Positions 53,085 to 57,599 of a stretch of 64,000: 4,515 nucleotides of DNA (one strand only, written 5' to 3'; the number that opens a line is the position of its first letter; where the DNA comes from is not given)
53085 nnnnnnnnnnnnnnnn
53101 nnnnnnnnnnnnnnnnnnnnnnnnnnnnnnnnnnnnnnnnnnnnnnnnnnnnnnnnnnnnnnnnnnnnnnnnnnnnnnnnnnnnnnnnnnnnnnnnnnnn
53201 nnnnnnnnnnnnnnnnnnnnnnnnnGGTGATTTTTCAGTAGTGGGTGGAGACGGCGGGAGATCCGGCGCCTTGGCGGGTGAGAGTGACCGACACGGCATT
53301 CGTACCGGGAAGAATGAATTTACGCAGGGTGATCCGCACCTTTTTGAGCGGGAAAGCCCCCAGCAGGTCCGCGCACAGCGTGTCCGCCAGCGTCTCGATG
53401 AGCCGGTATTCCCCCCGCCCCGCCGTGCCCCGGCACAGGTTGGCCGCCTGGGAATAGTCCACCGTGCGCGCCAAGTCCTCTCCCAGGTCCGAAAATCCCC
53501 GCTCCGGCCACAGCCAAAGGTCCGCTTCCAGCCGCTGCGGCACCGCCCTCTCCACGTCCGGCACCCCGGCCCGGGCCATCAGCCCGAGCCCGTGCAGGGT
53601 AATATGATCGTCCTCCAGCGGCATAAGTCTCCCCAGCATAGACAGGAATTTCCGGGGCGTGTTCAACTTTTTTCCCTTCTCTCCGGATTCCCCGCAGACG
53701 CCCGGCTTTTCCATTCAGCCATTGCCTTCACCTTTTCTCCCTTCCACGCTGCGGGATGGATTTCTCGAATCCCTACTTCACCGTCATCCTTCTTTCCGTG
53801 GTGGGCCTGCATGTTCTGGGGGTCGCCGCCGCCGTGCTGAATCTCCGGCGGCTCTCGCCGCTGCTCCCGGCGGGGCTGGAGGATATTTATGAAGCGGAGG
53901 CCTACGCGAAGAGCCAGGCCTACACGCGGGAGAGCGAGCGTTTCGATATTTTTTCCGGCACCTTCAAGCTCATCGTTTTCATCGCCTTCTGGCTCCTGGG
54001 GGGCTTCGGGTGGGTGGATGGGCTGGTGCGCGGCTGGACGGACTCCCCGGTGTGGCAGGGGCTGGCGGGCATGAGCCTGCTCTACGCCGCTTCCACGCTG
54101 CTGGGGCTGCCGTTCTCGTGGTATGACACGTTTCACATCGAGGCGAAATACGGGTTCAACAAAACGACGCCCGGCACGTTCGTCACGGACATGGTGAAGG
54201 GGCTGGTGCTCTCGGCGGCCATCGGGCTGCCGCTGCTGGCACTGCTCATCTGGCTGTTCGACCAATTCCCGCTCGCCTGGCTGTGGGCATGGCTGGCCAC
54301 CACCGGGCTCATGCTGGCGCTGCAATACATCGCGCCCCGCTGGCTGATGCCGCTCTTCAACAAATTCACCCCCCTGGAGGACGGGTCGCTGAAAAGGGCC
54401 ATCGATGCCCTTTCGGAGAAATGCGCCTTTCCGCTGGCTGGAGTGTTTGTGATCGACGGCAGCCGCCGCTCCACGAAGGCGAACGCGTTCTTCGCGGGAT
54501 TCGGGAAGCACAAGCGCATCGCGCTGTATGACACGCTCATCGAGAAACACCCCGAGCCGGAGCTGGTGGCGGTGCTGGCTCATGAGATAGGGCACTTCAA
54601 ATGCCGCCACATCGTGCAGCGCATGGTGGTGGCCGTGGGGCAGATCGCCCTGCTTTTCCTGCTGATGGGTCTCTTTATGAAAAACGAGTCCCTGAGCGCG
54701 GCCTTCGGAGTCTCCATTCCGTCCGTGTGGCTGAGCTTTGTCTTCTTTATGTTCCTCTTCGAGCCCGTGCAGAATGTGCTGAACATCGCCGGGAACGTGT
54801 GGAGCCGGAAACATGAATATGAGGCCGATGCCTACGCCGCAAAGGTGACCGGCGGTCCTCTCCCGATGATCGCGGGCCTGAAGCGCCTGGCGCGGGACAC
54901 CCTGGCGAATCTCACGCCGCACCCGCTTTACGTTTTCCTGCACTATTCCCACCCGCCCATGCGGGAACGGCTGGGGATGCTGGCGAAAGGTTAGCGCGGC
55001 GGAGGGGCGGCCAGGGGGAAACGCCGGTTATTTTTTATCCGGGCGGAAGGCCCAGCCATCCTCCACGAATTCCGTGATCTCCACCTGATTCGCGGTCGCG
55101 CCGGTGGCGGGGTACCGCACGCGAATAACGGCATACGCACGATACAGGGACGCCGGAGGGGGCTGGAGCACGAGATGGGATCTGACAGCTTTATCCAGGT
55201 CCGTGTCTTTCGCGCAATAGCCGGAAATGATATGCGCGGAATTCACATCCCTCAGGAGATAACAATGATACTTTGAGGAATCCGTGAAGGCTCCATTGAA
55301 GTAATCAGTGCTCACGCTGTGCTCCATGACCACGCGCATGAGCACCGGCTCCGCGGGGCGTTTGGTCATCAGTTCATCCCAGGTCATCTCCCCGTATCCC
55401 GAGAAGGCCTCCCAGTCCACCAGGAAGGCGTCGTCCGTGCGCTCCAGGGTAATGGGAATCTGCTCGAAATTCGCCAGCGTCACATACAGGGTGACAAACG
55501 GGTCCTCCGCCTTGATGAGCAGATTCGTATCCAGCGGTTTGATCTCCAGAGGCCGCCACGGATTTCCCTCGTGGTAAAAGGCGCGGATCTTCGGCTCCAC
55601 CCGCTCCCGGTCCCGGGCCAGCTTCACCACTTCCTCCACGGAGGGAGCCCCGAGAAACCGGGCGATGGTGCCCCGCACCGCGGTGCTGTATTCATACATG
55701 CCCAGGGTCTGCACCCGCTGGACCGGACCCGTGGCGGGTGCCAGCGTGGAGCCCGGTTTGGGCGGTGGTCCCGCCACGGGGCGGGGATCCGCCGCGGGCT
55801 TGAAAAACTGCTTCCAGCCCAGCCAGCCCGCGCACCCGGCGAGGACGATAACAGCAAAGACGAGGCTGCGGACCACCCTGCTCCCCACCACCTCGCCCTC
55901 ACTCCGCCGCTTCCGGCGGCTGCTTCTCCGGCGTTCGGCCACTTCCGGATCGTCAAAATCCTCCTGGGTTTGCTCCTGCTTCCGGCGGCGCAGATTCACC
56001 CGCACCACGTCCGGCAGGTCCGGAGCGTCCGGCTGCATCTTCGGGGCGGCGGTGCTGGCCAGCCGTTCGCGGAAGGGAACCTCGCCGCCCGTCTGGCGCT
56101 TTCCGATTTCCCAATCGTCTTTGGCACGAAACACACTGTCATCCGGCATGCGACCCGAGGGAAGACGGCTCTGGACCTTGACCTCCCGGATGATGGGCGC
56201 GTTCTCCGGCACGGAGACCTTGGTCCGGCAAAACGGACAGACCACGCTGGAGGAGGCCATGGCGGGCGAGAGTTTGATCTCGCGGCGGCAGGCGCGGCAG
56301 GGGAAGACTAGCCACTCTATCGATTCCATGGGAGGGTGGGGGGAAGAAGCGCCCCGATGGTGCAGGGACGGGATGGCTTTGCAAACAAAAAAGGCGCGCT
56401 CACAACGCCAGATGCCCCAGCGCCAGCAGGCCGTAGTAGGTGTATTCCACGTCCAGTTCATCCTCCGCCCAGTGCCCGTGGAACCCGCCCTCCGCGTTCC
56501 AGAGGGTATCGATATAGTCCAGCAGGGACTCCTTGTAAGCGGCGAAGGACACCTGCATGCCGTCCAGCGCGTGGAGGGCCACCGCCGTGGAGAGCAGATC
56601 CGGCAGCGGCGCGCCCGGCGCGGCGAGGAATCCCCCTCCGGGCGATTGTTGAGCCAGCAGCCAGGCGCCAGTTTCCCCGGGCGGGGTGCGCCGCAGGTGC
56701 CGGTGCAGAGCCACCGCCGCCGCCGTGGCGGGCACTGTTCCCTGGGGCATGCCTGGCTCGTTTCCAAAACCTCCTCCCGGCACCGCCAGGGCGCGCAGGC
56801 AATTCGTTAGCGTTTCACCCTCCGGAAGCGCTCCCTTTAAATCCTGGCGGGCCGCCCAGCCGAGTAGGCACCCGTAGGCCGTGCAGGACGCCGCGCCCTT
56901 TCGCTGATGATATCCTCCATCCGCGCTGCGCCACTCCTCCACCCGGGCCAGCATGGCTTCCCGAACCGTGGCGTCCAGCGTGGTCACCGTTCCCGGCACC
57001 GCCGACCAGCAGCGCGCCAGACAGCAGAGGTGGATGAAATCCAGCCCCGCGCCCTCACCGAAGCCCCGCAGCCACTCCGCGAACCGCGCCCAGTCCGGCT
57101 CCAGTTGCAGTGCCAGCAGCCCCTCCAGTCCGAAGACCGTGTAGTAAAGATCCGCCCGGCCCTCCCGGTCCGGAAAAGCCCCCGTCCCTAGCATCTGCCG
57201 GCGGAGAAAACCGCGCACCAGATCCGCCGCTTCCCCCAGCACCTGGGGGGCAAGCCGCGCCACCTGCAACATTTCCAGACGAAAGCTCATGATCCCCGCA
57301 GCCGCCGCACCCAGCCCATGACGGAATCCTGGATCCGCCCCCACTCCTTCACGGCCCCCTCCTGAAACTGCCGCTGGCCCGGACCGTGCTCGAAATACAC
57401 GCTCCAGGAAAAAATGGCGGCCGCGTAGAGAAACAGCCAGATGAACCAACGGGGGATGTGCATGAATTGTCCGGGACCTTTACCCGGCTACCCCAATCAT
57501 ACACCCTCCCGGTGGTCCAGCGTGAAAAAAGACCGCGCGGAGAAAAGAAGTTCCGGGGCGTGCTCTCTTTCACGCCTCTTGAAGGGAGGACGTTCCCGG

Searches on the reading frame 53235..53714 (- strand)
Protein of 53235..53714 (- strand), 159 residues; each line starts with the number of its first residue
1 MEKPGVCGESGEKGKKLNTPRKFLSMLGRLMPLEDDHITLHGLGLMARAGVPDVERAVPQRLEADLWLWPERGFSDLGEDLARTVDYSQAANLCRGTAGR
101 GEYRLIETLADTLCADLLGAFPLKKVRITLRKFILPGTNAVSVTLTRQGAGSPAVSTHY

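Call 24: search_protein_families(library=pfam, proteins=[window:53235-53714:-], max_evalue=0.001)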
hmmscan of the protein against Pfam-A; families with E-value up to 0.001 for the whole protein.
window:53235-53714:- (159 aa): 1 family
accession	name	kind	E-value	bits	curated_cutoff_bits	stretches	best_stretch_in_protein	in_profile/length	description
PF02152.23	FolB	-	4.1e-17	63.2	31.8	1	38-145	1-112/113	Dihydroneopterin aldolase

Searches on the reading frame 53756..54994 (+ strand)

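Call 24: search_protein_families(library=pfam, proteins=[window:53756-54994:+], max_evalue=0.001)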
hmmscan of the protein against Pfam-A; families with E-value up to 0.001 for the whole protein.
window:53756-54994:+ (412 aa): 2 families
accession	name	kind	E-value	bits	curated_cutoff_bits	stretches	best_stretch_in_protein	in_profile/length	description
PF16491.10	Peptidase_M48_N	-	1.6e-56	191.4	27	1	29-203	4-179/179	CAAX prenyl protease N-terminal, five membrane helices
PF01435.24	Peptidase_M48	-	1.3e-36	126.6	20.3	1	206-409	1-182/186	Peptidase family M48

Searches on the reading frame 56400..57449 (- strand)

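Call 24: search_protein_families(library=pfam, proteins=[window:56400-57449:-], max_evalue=0.001)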
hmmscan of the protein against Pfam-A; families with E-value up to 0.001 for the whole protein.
window:56400-57449:- (349 aa): 1 family
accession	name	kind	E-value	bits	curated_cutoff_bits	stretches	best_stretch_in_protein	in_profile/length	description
PF00432.27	Prenyltrans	-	9.8e-09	35.5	26.5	1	260-342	55-137/304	Prenyltransferase alpha-alpha toroid domain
